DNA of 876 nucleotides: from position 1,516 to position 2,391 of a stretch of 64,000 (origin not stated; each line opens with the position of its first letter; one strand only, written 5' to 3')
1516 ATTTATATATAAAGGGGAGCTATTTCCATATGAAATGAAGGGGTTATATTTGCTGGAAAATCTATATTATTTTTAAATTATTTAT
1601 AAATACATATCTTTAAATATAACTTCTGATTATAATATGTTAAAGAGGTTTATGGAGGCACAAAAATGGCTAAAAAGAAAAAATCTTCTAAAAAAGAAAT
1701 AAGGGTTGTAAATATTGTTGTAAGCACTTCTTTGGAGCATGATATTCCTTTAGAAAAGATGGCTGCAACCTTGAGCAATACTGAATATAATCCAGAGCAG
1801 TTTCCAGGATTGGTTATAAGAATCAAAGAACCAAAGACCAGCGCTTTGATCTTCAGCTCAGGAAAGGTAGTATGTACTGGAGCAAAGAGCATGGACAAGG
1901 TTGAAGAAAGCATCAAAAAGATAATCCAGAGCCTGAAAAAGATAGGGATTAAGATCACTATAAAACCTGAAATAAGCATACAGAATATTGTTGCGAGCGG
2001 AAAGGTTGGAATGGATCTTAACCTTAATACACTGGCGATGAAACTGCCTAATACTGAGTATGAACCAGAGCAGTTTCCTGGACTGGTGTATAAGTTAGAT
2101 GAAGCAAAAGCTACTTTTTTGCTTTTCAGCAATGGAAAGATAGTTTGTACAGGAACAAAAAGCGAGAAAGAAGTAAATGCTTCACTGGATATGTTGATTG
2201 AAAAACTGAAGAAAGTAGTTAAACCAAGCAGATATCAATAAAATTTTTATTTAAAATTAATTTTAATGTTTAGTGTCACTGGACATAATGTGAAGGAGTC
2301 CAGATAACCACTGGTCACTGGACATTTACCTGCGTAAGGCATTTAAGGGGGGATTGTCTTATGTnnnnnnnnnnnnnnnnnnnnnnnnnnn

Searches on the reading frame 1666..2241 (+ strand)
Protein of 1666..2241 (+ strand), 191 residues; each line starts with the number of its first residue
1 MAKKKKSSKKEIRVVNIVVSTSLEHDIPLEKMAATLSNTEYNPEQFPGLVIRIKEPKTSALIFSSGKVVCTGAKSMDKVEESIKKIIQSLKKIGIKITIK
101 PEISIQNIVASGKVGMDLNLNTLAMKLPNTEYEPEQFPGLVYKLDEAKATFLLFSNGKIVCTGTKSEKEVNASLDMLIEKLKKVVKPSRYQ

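Call 48: find_related_loci(query=window:1666-2241:+, collection=metagenome_contigs, flank=2500)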
Query window:1666-2241:+ (191 aa) in metagenome_contigs; peptide patterns used: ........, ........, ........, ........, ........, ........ (x = any residue, [..] = any of these).
600 stretches matched a pattern (row limit reached: there are more); 481 encode a relative of the query (tblastn E <= 1e-3); the best 80 are kept; 80 distinct loci.
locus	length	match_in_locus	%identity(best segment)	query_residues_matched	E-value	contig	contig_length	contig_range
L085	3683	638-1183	88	5-186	3e-104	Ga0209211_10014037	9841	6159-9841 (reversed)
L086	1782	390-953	88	1-184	1e-110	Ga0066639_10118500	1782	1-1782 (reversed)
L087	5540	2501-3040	88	5-184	3e-103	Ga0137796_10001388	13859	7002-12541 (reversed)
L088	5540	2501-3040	88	5-184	2e-103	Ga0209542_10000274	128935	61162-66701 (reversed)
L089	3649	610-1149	88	5-184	8e-104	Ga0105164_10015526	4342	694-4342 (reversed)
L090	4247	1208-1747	88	5-184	1e-103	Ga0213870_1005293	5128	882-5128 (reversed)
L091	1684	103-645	88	5-185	2e-109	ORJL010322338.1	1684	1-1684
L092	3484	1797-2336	87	5-184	6e-104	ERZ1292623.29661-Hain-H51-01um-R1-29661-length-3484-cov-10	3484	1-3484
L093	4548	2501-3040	87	5-184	2e-102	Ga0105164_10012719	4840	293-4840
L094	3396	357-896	87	5-184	2e-102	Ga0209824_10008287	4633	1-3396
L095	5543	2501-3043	87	4-184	1e-101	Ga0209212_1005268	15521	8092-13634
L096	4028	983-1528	84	3-184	1e-100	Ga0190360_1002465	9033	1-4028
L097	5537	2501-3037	86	8-186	1e-100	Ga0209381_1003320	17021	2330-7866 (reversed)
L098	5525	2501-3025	85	10-184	2e-99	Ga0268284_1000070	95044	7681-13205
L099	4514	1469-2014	82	3-184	1e-99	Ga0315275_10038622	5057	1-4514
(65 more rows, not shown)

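Call 55: search_protein_families(library=pfam, proteins=[window:1666-2241:+], max_evalue=0.0001)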
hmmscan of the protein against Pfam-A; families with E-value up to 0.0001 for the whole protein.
window:1666-2241:+ (191 aa): 2 families
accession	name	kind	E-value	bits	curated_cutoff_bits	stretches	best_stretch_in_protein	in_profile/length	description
PF00352.27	TBP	-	6e-63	209.1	22.9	2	12-93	2-85/85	Transcription factor TFIID (or TATA-binding protein, TBP)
PF11858.14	DUF3378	-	9e-06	26.2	27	0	29-75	11-56/76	Domain of unknown function (DUF3378)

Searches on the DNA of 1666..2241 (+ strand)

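Call 64: search_rna_families(sources=[L088, L090, L098], threshold=gathering)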
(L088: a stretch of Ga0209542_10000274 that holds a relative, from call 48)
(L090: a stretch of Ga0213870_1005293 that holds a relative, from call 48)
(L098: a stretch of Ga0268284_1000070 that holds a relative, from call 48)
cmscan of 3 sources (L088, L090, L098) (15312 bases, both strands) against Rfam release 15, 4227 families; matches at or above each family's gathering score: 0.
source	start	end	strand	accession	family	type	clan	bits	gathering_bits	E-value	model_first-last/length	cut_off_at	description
